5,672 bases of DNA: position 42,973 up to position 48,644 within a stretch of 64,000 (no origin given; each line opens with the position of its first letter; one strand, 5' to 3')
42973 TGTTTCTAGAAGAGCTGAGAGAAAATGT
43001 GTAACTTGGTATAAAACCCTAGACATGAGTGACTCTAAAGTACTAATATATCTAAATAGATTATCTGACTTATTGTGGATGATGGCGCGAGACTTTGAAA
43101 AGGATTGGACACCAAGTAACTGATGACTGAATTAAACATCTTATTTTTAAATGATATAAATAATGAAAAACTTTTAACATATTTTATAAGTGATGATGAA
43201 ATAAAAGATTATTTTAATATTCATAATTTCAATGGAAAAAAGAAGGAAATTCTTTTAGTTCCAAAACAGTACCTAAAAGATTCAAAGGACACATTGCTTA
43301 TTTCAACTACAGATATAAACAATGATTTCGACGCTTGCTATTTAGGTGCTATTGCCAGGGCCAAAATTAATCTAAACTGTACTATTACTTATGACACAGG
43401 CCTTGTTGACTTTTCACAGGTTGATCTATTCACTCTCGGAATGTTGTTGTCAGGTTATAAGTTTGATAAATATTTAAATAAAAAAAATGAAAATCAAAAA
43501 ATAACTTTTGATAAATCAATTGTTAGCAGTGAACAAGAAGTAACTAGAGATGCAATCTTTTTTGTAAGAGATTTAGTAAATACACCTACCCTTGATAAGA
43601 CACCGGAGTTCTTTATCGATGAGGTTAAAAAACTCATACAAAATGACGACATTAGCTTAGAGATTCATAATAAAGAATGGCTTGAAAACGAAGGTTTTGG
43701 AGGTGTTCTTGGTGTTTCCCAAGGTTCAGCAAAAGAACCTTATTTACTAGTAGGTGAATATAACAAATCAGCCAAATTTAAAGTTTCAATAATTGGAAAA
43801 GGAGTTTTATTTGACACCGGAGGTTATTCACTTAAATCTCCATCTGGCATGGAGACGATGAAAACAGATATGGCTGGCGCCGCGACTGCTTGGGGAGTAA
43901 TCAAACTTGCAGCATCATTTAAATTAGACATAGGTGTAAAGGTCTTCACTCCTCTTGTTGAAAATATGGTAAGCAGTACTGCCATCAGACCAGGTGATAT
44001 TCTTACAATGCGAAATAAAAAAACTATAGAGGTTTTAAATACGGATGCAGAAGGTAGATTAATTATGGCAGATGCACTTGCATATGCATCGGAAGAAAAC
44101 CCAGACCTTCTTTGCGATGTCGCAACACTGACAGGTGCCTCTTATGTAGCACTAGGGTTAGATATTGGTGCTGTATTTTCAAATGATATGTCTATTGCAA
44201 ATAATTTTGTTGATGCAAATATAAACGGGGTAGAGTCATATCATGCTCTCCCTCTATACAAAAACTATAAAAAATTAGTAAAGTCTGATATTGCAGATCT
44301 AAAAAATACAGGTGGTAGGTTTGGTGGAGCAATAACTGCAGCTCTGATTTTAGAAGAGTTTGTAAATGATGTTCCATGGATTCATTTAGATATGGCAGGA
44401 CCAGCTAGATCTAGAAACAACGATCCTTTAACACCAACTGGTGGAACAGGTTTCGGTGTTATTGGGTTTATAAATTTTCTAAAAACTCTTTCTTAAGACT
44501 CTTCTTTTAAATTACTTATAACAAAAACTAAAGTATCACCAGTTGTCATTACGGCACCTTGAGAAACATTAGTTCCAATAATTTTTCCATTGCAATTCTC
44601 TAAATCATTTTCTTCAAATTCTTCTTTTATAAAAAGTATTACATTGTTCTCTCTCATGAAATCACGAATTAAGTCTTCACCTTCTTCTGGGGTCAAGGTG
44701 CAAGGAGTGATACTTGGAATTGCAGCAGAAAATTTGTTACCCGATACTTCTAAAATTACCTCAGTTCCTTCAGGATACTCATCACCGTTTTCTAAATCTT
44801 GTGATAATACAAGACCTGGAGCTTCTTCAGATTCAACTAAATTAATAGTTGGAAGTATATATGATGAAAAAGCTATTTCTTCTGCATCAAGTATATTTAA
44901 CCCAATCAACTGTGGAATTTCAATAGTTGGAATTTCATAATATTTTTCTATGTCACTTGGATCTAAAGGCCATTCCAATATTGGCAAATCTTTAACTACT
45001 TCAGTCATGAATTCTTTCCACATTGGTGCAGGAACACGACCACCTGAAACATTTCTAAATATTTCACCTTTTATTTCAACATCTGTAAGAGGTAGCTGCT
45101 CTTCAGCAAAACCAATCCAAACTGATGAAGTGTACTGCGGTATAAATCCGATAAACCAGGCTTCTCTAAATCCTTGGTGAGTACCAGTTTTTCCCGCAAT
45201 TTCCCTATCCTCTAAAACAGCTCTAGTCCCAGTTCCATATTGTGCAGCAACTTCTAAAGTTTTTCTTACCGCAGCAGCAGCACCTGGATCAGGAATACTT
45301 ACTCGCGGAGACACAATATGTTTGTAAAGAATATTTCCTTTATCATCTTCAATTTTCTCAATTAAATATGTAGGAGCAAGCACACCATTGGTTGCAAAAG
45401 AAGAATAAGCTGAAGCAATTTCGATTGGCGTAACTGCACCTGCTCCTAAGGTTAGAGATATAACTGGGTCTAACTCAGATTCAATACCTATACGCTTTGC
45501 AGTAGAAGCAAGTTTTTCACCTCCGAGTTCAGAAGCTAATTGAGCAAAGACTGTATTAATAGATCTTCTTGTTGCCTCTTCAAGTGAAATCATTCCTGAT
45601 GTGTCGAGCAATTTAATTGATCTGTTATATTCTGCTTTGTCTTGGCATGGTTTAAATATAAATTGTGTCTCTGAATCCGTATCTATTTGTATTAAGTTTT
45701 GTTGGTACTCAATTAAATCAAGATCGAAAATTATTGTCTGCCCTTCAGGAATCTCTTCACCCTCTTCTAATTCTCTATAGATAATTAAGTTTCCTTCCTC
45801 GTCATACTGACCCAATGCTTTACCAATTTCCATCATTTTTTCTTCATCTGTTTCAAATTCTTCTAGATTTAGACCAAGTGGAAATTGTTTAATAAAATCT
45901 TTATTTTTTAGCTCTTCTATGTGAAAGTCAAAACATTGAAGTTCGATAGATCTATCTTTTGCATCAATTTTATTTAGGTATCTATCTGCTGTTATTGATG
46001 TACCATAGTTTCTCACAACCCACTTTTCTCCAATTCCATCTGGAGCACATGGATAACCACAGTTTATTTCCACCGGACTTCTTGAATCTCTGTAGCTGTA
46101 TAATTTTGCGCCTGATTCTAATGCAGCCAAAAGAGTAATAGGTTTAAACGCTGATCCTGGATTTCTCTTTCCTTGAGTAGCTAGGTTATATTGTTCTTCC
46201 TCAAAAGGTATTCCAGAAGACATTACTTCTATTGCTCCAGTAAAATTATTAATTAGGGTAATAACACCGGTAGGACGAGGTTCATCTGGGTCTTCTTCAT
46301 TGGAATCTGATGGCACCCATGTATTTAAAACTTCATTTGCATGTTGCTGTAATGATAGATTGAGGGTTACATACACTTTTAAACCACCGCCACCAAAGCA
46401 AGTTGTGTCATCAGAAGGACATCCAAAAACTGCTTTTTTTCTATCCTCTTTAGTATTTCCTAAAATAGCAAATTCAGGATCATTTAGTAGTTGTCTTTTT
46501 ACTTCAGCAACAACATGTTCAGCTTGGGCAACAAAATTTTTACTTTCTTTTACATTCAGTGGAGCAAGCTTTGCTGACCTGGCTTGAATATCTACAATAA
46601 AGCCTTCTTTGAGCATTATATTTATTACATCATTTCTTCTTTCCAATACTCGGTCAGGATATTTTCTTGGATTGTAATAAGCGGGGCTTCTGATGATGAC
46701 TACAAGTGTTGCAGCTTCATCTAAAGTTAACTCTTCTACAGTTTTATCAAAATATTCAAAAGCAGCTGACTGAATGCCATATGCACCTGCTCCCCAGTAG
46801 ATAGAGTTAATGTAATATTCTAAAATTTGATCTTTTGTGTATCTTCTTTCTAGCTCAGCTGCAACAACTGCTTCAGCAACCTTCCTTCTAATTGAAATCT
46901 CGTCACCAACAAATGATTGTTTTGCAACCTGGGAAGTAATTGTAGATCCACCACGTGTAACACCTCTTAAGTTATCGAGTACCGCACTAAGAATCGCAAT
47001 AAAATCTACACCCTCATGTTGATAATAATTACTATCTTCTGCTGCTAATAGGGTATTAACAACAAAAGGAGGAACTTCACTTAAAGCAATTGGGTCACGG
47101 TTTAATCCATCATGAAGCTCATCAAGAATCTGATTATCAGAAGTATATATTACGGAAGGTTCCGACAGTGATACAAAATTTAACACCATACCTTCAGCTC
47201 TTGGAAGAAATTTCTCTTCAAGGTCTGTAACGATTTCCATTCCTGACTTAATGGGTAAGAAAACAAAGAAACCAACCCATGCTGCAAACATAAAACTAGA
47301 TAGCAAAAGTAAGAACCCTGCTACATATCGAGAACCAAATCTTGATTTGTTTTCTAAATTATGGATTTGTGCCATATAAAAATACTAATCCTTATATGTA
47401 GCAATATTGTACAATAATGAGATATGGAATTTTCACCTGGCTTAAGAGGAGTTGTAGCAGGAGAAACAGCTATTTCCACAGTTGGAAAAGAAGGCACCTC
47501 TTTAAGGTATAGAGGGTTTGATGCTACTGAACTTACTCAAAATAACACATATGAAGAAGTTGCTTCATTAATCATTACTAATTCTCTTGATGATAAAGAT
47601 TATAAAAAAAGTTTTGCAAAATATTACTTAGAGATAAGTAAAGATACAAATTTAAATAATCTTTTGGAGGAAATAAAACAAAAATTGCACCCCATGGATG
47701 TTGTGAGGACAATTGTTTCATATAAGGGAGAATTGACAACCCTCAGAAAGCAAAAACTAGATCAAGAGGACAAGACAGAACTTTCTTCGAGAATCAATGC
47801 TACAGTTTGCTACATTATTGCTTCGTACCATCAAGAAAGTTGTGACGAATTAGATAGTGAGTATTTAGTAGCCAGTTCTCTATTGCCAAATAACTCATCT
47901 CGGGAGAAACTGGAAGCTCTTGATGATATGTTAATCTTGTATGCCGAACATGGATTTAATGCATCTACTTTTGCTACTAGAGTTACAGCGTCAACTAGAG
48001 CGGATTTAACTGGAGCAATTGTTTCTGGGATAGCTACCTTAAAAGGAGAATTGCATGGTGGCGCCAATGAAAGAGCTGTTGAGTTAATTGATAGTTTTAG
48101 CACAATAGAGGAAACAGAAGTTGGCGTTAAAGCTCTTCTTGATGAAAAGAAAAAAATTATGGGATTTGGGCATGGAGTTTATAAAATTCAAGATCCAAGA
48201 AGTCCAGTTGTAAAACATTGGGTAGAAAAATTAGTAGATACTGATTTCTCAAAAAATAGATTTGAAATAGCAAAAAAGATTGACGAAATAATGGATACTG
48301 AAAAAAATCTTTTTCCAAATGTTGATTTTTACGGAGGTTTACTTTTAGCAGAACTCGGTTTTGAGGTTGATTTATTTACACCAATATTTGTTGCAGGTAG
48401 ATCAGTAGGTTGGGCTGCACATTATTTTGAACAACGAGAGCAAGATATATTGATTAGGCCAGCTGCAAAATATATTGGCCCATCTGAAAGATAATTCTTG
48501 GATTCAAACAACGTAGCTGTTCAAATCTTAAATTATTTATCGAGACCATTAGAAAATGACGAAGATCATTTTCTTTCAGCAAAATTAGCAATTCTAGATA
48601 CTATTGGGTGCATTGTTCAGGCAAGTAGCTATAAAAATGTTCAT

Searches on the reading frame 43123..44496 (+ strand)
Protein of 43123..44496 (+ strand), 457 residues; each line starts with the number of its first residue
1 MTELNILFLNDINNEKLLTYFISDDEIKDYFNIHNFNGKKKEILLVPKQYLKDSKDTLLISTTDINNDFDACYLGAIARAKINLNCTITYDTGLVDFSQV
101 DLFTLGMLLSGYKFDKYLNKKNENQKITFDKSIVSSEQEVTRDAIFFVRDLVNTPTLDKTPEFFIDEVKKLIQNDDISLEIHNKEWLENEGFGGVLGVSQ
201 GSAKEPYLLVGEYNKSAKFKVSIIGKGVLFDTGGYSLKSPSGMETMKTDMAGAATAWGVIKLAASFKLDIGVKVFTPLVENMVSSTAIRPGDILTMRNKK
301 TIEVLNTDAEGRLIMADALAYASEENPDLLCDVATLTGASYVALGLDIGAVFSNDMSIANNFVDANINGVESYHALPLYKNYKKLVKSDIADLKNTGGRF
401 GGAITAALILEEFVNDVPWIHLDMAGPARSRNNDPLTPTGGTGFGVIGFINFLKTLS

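Call 63: search_protein_families(library=pfam, proteins=[window:43123-44496:+], max_evalue=0.00001)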
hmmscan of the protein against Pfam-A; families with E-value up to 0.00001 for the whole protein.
window:43123-44496:+ (457 aa): 1 family
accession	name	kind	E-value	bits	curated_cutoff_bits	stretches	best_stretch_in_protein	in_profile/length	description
PF00883.26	Peptidase_M17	-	3.9e-105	352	25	1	147-446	2-306/310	Cytosol aminopeptidase family, catalytic domain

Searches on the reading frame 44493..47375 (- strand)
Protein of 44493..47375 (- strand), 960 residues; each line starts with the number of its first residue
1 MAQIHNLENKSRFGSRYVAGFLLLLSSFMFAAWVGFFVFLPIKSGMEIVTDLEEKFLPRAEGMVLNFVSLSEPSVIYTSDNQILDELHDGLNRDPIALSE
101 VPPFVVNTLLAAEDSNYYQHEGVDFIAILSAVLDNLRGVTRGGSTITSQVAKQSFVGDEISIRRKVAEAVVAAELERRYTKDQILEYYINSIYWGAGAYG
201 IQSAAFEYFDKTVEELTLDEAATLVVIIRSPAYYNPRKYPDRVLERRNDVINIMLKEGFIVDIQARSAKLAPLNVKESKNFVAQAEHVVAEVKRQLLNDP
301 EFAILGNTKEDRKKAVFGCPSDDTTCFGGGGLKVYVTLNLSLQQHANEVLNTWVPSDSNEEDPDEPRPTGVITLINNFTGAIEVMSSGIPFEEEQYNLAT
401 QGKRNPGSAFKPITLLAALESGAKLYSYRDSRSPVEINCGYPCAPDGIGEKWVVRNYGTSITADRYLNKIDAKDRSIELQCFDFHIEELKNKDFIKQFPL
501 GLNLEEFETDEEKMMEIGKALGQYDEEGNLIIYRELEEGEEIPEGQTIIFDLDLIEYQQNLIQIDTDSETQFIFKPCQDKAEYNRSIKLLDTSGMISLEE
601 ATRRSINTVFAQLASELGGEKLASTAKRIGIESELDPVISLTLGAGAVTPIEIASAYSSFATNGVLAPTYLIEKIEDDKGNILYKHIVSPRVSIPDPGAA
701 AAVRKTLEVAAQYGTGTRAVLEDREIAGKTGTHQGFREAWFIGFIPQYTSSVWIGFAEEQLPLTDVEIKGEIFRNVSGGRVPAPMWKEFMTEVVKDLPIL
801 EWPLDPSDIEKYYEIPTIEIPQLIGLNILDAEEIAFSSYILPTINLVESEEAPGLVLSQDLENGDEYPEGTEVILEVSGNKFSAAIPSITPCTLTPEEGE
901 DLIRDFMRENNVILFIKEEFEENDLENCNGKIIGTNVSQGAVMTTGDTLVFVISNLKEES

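Call 63: search_protein_families(library=pfam, proteins=[window:44493-47375:-], max_evalue=0.00001)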
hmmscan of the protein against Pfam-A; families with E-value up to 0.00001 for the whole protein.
window:44493-47375:- (960 aa): 3 families
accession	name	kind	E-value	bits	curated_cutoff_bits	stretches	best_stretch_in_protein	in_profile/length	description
PF00912.28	Transgly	-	4.6e-57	192.8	27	1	81-254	2-177/178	Transglycosylase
PF00905.27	Transpeptidase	-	1e-27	97.6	22.1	2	591-776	88-297/299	Penicillin binding protein transpeptidase domain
PF03793.24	PASTA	-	4.7e-10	39.7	23.2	0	818-878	1-63/64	PASTA domain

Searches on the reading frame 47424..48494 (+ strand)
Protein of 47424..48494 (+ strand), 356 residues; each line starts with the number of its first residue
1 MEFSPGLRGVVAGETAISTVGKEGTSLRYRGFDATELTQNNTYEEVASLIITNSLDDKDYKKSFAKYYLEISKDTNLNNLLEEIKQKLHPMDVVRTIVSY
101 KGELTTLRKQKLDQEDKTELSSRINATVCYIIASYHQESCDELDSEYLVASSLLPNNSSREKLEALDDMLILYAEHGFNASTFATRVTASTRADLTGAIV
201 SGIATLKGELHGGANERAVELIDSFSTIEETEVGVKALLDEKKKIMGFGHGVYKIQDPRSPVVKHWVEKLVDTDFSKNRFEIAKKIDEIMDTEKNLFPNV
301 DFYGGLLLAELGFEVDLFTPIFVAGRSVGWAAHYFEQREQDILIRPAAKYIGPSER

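Call 84: search_protein_families(library=pfam, proteins=[window:47424-48494:+], max_evalue=1e-8)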
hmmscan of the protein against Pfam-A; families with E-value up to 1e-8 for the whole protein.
window:47424-48494:+ (356 aa): 1 family
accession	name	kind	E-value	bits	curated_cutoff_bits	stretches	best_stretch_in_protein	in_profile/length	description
PF00285.26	Citrate_synt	-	7.9e-94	315.1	27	1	6-347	1-357/357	Citrate synthase, C-terminal domain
